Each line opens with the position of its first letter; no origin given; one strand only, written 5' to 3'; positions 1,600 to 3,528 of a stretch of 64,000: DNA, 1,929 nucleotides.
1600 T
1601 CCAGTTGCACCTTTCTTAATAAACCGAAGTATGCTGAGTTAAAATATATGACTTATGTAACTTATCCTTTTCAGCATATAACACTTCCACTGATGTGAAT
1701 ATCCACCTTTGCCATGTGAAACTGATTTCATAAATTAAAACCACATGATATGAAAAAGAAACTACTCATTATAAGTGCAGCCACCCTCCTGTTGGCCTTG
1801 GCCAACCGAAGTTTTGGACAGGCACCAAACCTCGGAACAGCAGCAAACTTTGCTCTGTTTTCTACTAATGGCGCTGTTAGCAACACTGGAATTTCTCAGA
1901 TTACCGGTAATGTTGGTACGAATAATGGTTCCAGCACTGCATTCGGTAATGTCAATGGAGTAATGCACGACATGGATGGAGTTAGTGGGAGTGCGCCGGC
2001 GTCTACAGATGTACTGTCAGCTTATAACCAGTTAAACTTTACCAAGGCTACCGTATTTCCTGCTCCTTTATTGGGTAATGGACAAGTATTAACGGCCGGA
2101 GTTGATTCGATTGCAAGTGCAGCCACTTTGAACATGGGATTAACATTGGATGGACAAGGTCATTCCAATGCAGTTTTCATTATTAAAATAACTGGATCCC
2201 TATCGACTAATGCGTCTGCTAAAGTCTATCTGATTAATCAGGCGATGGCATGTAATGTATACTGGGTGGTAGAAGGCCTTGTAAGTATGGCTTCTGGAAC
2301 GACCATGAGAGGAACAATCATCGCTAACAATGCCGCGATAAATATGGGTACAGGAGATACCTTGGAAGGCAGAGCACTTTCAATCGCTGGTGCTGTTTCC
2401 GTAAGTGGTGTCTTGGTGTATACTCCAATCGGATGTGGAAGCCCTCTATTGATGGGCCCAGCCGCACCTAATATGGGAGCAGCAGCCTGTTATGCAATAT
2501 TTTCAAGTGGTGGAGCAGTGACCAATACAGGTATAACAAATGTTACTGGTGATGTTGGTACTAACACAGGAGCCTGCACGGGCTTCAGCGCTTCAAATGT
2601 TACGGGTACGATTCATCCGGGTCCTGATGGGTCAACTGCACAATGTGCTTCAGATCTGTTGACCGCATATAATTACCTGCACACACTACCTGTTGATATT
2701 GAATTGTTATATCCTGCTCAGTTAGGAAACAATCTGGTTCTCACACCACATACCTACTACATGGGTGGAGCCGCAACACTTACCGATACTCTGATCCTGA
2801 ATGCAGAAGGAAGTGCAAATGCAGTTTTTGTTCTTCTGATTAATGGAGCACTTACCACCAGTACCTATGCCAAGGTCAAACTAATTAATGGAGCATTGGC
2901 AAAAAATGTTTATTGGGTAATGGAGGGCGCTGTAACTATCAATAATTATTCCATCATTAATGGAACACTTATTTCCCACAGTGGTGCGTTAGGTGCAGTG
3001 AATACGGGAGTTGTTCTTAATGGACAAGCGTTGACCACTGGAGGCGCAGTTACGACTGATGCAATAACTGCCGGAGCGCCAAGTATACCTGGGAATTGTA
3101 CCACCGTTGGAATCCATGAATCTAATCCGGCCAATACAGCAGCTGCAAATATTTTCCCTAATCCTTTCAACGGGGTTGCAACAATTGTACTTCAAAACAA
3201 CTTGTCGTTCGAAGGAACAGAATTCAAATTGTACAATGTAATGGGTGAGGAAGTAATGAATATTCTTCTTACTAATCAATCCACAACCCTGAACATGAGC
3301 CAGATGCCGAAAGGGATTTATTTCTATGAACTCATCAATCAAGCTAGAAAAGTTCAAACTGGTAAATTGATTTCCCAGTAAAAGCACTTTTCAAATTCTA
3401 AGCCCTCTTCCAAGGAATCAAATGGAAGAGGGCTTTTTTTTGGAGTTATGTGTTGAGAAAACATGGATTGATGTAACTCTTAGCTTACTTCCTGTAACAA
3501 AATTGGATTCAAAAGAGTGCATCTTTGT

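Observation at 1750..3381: Tandem double ice-binding-like (DUF3494) beta-helix protein exported by T9SS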

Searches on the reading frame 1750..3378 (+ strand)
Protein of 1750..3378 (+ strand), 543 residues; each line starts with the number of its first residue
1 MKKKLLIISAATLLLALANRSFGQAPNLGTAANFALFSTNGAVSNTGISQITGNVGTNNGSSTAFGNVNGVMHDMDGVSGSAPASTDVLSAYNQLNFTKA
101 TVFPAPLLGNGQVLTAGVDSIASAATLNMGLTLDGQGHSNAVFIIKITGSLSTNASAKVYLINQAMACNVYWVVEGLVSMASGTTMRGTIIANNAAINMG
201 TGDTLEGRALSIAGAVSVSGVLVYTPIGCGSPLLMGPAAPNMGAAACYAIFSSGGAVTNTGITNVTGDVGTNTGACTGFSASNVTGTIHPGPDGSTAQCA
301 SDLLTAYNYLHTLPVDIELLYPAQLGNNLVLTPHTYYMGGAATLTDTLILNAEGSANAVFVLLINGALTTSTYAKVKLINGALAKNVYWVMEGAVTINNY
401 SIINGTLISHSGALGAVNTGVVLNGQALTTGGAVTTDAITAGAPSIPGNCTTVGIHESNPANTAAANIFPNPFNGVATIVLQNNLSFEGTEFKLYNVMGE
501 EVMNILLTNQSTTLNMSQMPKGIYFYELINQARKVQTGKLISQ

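Call 3: search_protein_families(library=pfam, proteins=[window:1750-3378:+], max_evalue=1)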
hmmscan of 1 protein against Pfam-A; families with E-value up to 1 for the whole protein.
window:1750-3378:+ (543 aa): 4 families
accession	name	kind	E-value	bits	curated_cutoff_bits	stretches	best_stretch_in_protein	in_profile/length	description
PF11999.13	Ice_binding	-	1.3e-68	231.2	28.7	2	253-439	3-205/208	Ice-binding-like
PF18962.6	Por_Secre_tail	-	5.2e-12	46.3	27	1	468-541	1-74/75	Secretion system C-terminal sorting domain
PF13585.12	CHU_C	-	0.087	13.4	27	1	484-530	23-72/86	CHU_C Type IX secretion signal domain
PF04788.19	DUF620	-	0.16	11.8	22.5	1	379-413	165-199/243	Protein of unknown function (DUF620)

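Call 4: search_protein_families(library=ncbifam, proteins=[window:1750-3378:+], max_evalue=1)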
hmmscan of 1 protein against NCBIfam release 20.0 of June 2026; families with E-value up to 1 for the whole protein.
window:1750-3378:+ (543 aa): 2 families
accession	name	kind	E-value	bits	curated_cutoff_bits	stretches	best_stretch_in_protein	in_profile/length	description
NF045625.1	IBP_CFB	equivalog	2.1e-24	86.3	400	2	24-212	64-264/275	ice-binding protein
TIGR04183.1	Por_Secre_tail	domain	6.3e-11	42.1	23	1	468-542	1-71/72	T9SS type A sorting domain-containing protein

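Call 5: search_solved_structures(query=window:1750-3378:+, max_evalue=0.01, show_alignments=2)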
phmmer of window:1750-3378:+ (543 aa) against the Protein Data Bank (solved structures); distinct sequences matched with E-value up to 0.01: 24.
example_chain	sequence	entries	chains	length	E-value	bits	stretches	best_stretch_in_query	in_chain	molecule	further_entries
5uyt_A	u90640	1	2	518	2.6e-153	514.5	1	24-542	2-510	Ice-binding protein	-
6eio_A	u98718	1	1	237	1.5e-23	86.5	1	24-226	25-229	Antifreeze protein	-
7bwx_A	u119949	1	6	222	1.3e-18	70.2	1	241-441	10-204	Ice-binding protein isoform1a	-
7bwy_A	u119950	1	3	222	3.2e-18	68.9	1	241-441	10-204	Ice-binding protein isoform1a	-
6bg8_A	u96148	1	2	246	5.3e-14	55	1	99-437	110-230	Ig domain protein, group 2 domain protein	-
3wp9_A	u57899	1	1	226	3.5e-13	52.3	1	236-445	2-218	Ice-binding protein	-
9li0_A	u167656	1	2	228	1.4e-12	50.3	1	234-443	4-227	DUF3494 domain-containing protein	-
9lhn_A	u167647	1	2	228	1.8e-12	49.9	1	234-443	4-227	DUF3494 domain-containing protein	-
9lhs_A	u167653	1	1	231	3.5e-12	49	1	234-443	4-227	DUF3494 domain-containing protein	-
7ehk_A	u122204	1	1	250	5.6e-11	45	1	240-436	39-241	Ice-binding protein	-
4nu2_A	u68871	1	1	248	6.7e-11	44.8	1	240-436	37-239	Antifreeze protein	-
8x1o_A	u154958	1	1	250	7.4e-11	44.6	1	240-440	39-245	Ice-binding protein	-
8x1p_A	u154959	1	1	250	8.1e-11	44.5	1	240-437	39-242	Ice-binding protein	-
8x1l_A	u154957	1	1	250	8.8e-11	44.4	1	240-437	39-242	Ice-binding protein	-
8x0z_A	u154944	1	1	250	2.1e-10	43.2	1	240-436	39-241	Ice-binding protein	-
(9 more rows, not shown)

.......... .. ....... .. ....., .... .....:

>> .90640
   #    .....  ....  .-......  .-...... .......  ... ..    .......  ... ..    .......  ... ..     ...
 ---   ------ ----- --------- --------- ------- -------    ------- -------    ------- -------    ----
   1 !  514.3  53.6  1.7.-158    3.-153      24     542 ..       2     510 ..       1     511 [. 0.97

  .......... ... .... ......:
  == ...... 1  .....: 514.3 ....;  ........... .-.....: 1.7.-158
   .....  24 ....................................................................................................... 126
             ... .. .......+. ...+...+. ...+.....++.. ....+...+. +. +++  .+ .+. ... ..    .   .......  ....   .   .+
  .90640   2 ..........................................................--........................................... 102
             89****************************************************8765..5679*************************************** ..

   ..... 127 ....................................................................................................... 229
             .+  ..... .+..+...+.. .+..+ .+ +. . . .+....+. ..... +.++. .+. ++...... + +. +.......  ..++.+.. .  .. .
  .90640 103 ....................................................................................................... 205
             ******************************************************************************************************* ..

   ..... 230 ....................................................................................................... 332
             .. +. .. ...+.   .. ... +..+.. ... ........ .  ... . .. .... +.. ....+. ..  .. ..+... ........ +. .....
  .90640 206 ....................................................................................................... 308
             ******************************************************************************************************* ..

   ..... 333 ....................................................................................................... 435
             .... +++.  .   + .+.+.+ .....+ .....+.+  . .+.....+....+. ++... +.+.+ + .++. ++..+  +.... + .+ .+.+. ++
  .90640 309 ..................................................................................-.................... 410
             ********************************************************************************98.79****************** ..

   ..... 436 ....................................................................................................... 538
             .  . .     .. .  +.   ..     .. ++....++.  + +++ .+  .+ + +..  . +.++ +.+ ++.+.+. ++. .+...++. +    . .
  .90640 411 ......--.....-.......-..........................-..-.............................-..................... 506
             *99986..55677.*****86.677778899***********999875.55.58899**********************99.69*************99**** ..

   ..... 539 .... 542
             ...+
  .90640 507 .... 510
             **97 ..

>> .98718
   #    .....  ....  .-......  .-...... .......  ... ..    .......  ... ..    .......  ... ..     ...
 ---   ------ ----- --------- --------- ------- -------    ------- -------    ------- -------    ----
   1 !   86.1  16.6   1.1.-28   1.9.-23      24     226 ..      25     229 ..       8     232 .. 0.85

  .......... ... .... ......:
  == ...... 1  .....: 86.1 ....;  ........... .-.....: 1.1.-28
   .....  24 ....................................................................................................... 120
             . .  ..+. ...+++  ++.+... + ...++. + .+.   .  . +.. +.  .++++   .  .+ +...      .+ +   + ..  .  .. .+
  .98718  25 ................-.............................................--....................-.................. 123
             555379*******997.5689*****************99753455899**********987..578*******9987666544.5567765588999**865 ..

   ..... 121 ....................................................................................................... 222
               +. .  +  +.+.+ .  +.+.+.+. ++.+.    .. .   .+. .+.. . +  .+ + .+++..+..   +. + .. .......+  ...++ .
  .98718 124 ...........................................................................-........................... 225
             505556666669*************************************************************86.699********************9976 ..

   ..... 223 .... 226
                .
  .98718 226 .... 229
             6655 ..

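Call 14: find_homologous_proteins(query=window:1750-3378:+, max_evalue=1e-20)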
Query window:1750-3378:+ (543 aa): 3404 proteins with E <= 1e-20 among 8000 candidates; the best 120 are listed.
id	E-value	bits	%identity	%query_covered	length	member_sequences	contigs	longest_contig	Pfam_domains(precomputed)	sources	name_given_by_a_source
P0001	0.0e+0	1151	100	100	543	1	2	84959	PF11999.14,PF18962.8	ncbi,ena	-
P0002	0.0e+0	1028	88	100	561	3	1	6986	PF11999.14,PF18962.8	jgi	-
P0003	1.1e-243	828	74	100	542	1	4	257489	PF11999.14,PF18962.8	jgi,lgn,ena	jgi:hypothetical protein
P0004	1.5e-243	827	73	100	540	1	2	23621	PF11999.14,PF18962.8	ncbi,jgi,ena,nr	ncbi:MAG TPA: ice-binding family protein [Bacteroidia bacterium]|jgi:hypothetical protein|nr:ice-bin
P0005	6.0e-238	809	71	100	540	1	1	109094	PF11999.14,PF18962.8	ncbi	ncbi:MAG: ice-binding family protein [Bacteroidia bacterium]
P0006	1.7e-228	777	69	100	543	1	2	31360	PF11999.14,PF18962.8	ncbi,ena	-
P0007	5.8e-223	759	68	100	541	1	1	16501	PF11999.14,PF18962.8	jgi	jgi:hypothetical protein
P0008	8.5e-223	759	67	100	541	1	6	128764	PF11999.14,PF18962.8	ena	-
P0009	8.9e-222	755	67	100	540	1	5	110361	PF11999.14,PF18962.8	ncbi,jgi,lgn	-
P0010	1.2e-221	755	68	100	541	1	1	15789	PF11999.14,PF18962.8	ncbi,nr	ncbi:MAG TPA: ice-binding family protein [Bacteroidia bacterium]|nr:ice-binding family protein [Bact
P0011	3.6e-220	750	68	100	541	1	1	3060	PF11999.14,PF18962.8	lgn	-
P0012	5.8e-219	746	66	100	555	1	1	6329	PF11999.14,PF18962.8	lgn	-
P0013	2.2e-218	744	66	100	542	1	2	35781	PF11999.14,PF18962.8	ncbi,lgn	-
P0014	2.4e-217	741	65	100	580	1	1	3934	PF11999.14,PF18962.8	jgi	jgi:hypothetical protein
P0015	6.1e-217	739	67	100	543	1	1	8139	PF11999.14,PF18962.8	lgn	-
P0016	1.3e-216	738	66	100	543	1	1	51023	PF11999.14,PF18962.8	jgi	jgi:hypothetical protein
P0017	1.3e-216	738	66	100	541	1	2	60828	PF11999.14,PF18962.8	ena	-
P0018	1.4e-216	738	66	100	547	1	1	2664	PF11999.14,PF18962.8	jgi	jgi:hypothetical protein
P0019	2.2e-216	737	67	100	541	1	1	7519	PF11999.14,PF18962.8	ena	-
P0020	1.3e-215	735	66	100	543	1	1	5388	PF11999.14,PF18962.8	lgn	-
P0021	3.0e-215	734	66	100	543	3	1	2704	PF11999.14,PF18962.8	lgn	-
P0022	3.0e-215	734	65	100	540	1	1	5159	PF11999.14,PF18962.8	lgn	-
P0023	3.6e-215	733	66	100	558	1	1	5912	PF11999.14,PF18962.8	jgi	jgi:hypothetical protein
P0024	5.3e-215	733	66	100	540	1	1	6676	PF11999.14,PF18962.8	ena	-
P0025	1.1e-214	732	64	100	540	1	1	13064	PF11999.14,PF18962.8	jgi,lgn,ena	-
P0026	1.4e-214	732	66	100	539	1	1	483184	PF11999.14,PF18962.8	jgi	-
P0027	2.5e-214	731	65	100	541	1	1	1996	PF11999.14,PF18962.8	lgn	-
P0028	4.1e-214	730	65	100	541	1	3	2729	PF11999.14,PF18962.8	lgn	-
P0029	1.0e-213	729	64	100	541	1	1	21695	PF11999.14,PF18962.8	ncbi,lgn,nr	ncbi:MAG: ice-binding family protein [Saprospiraceae bacterium]|nr:ice-binding family protein [Sapro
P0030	1.2e-213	728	65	96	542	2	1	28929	PF11999.14,PF18962.8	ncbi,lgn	-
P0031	1.5e-213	728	64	100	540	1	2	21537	PF11999.14,PF18962.8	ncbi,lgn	-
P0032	1.6e-213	728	65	100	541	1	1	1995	PF11999.14,PF18962.8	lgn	-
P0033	1.9e-213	728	65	100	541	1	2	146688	PF11999.14,PF18962.8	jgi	jgi:hypothetical protein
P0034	2.6e-213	727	68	97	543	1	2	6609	PF11999.14,PF18962.8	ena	-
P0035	4.9e-213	726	65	100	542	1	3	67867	PF11999.14,PF18962.8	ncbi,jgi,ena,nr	ncbi:MAG: hypothetical protein A2X08_10295 [Bacteroidetes bacterium GWA2_32_17]|nr:MAG: hypothetical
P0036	1.2e-212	725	66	100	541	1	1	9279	PF11999.14,PF18962.8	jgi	jgi:hypothetical protein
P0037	1.3e-212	725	65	100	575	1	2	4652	PF11999.14,PF18962.8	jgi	jgi:hypothetical protein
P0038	1.7e-212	725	66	100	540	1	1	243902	PF11999.14,PF18962.8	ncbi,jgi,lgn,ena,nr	ncbi:MAG: ice-binding family protein [Bacteroidales bacterium]|jgi:hypothetical protein|nr:ice-bindi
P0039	2.2e-212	724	65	100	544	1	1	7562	PF11999.14,PF18962.8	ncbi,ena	-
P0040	3.9e-212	723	65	100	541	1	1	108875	PF11999.14,PF18962.8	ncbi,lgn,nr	ncbi:MAG: ice-binding family protein [Bacteroidota bacterium]|nr:ice-binding family protein [Bactero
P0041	4.1e-212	723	65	100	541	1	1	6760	PF11999.14,PF18962.8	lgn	-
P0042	1.1e-211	722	65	100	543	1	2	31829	PF11999.14,PF18962.8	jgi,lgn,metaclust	metaclust:\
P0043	1.4e-211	722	66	100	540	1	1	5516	PF11999.14,PF18962.8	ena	-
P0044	1.7e-211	721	66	100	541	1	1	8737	PF11999.14,PF18962.8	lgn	-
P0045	1.8e-211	721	64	98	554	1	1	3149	PF11999.14,PF18962.8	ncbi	-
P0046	2.1e-211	721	64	100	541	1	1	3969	PF11999.14,PF18962.8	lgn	-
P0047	2.9e-211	721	64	100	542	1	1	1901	PF11999.14,PF18962.8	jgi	jgi:hypothetical protein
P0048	2.9e-211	721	64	99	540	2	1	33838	PF11999.14,PF18962.8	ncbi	-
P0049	4.4e-211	720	66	96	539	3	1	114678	PF11999.14,PF18962.8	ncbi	ncbi:MAG: ice-binding family protein [Bacteroidota bacterium]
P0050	4.5e-211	720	65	100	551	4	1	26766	PF11999.14,PF18962.8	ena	-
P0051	5.8e-211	720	64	100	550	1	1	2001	PF11999.14,PF18962.8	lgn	-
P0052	7.0e-211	719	65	100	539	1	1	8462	PF11999.14,PF18962.8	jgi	jgi:hypothetical protein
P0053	1.0e-210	719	65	100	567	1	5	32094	PF11999.14,PF18962.8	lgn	-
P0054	1.3e-210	718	64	100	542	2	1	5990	PF11999.14,PF18962.8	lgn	-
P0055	2.1e-210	718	64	100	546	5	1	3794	PF11999.14,PF18962.8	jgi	-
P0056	2.2e-210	718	65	100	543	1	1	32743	PF11999.14,PF18962.8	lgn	-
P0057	2.8e-210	717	66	100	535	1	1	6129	PF11999.14,PF18962.8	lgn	-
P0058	3.4e-210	717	66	96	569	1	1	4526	PF11999.14,PF18962.8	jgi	jgi:hypothetical protein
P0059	3.5e-210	717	66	100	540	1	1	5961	PF11999.14,PF18962.8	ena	-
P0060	4.7e-210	717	65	100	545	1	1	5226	PF11999.14,PF18962.8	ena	-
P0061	6.0e-210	716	65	100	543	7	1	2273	PF11999.14,PF18962.8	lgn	-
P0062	7.0e-210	716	66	100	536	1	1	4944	PF11999.14,PF18962.8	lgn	-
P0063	7.1e-210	716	64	100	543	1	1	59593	PF13585.13,PF11999.14,PF18962.8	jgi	jgi:hypothetical protein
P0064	8.2e-210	716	63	100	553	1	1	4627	PF11999.14,PF18962.8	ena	-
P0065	8.5e-210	716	65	100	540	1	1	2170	PF11999.14,PF18962.8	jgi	jgi:hypothetical protein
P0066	1.4e-209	715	63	100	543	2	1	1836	PF11999.14,PF18962.8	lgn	-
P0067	1.4e-209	715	65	100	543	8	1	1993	PF11999.14,PF18962.8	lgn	-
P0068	1.8e-209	715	64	100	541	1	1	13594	PF11999.14,PF18962.8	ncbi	ncbi:ice-binding family protein [Bacteroidota bacterium]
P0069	2.1e-209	714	65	100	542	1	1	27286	PF11999.14,PF18962.8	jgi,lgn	jgi:hypothetical protein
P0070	2.4e-209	714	65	100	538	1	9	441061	PF13585.13,PF11999.14,PF18962.8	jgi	jgi:hypothetical protein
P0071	3.3e-209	714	63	100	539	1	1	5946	PF11999.14,PF18962.8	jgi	jgi:hypothetical protein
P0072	5.5e-209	713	65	100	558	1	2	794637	PF11999.14,PF18962.8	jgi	jgi:hypothetical protein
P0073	5.8e-209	713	65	100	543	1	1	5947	PF11999.14,PF18962.8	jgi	jgi:hypothetical protein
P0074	6.0e-209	713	64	100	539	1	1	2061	PF13585.13,PF11999.14,PF18962.8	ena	-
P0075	6.8e-209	713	64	100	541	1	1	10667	PF11999.14,PF18962.8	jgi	-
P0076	7.7e-209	713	65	100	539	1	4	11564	PF11999.14,PF18962.8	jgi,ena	jgi:hypothetical protein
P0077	9.4e-209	712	63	99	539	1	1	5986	PF11999.14,PF18962.8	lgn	-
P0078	1.0e-208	712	64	100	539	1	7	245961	PF11999.14,PF18962.8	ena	-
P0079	1.0e-208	712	64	100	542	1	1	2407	PF11999.14,PF18962.8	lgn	-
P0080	1.0e-208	712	64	100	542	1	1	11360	PF11999.14,PF18962.8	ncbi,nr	ncbi:MAG: hypothetical protein JWO32_2225 [Bacteroidetes bacterium]|nr:hypothetical protein [Bactero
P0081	1.2e-208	712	64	100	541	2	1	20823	PF11999.14,PF18962.8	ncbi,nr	ncbi:MAG: DUF3494 domain-containing protein [Bacteroidales bacterium]|nr:DUF3494 domain-containing p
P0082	1.3e-208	712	64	100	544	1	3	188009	PF11999.14,PF18962.8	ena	-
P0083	1.4e-208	712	65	100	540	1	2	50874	PF11999.14,PF18962.8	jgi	-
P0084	1.5e-208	712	63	100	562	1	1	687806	PF11999.14,PF18962.8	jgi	jgi:hypothetical protein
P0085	2.0e-208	711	65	100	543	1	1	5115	PF11999.14,PF18962.8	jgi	-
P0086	2.0e-208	711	63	100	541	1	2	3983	PF11999.14,PF18962.8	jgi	jgi:hypothetical protein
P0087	2.2e-208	711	64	100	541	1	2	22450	PF11999.14,PF18962.8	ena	-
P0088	2.5e-208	711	63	100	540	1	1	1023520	PF11999.14,PF18962.8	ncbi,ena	-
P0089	2.6e-208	711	64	100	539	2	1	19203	PF13585.13,PF11999.14,PF18962.8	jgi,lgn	-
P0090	3.1e-208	711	63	99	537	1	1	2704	PF11999.14,PF18962.8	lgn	-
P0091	4.0e-208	710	64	100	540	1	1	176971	PF11999.14,PF18962.8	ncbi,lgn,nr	ncbi:MAG: ice-binding family protein [Bacteroidota bacterium]|nr:ice-binding family protein [Bactero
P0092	4.4e-208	710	64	100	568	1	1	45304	PF11999.14,PF18962.8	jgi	jgi:hypothetical protein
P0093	4.7e-208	710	64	100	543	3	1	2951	PF11999.14,PF18962.8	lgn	-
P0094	4.9e-208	710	63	100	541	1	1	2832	PF11999.14,PF18962.8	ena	-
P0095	5.4e-208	710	64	100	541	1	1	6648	PF11999.14,PF18962.8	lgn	-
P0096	6.1e-208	710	64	100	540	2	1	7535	PF11999.14,PF18962.8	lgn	-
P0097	6.3e-208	710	63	100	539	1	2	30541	PF11999.14,PF18962.8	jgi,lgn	-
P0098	6.7e-208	710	64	100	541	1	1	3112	PF11999.14,PF18962.8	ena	-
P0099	6.9e-208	709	65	100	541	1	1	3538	PF11999.14,PF18962.8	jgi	-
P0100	1.7e-207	708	64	100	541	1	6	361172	PF11999.14,PF18962.8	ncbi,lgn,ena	-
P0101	1.8e-207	708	64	98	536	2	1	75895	PF11999.14,PF18962.8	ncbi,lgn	-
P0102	1.8e-207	708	64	100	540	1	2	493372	PF11999.14,PF18962.8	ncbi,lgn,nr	ncbi:MAG: ice-binding family protein [Bacteroidota bacterium]|nr:ice-binding family protein [Bactero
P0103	1.9e-207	708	63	100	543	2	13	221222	PF11999.14,PF18962.8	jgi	jgi:hypothetical protein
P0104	2.2e-207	708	63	100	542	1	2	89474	PF11999.14,PF18962.8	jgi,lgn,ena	-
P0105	2.4e-207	708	65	100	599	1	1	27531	PF11999.14,PF18962.8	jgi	-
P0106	3.4e-207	707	65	100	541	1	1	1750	PF11999.14,PF18962.8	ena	-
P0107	3.5e-207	707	64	100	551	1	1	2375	PF11999.14,PF18962.8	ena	-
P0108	4.0e-207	707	63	100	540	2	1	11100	PF11999.14,PF18962.8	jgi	jgi:hypothetical protein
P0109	4.6e-207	707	63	100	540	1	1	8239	PF11999.14,PF18962.8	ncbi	-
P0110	6.2e-207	706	64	98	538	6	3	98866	PF11999.14,PF18962.8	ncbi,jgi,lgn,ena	-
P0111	7.1e-207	706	63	100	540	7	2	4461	PF11999.14,PF18962.8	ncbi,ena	-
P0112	7.1e-207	706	63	100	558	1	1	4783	PF11999.14,PF18962.8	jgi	jgi:hypothetical protein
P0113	8.8e-207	706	62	100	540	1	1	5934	PF11999.14,PF18962.8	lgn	-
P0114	1.0e-206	706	64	100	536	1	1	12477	PF11999.14,PF18962.8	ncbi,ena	-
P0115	1.2e-206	705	63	100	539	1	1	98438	PF11999.14,PF18962.8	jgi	-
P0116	1.4e-206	705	63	100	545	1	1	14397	PF11999.14,PF18962.8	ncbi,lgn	ncbi:MAG: ice-binding family protein [Bacteroidota bacterium]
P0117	1.5e-206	705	65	100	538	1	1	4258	PF11999.14,PF18962.8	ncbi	ncbi:MAG: ice-binding family protein [Bacteroidota bacterium]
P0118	1.6e-206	705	64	100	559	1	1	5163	PF11999.14,PF18962.8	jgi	jgi:hypothetical protein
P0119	1.7e-206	705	63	100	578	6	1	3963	PF11999.14,PF18962.8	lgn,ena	-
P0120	1.8e-206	705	65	96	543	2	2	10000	PF11999.14,PF18962.8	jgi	-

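Call 15: find_encoding_contigs(protein=P0001, flank=10000, max_places=4)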
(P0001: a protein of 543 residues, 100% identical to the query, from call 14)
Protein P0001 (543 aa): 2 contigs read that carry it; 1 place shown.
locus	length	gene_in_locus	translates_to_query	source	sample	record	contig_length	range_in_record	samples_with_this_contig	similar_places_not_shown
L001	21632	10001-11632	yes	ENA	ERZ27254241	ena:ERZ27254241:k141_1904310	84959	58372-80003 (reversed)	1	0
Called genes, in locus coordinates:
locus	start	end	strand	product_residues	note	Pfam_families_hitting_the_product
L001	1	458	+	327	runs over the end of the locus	PF13310:Virulence_RhuM, PF02661:Fic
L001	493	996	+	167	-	PF12671:Amidase_6 (weak), PF05257:CHAP (weak)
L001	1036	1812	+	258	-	-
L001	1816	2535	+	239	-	-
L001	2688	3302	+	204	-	-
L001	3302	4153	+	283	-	PF04371:PAD_porph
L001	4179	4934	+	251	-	-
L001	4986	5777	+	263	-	PF07179:SseB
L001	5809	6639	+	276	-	-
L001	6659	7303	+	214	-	-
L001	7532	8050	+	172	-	-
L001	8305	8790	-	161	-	-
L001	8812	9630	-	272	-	PF02674:Colicin_V (faint), PF14023:Bestrophin-like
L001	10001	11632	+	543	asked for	PF11999:Ice_binding, PF18962:Por_Secre_tail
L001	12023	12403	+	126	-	PF25056:DUF7793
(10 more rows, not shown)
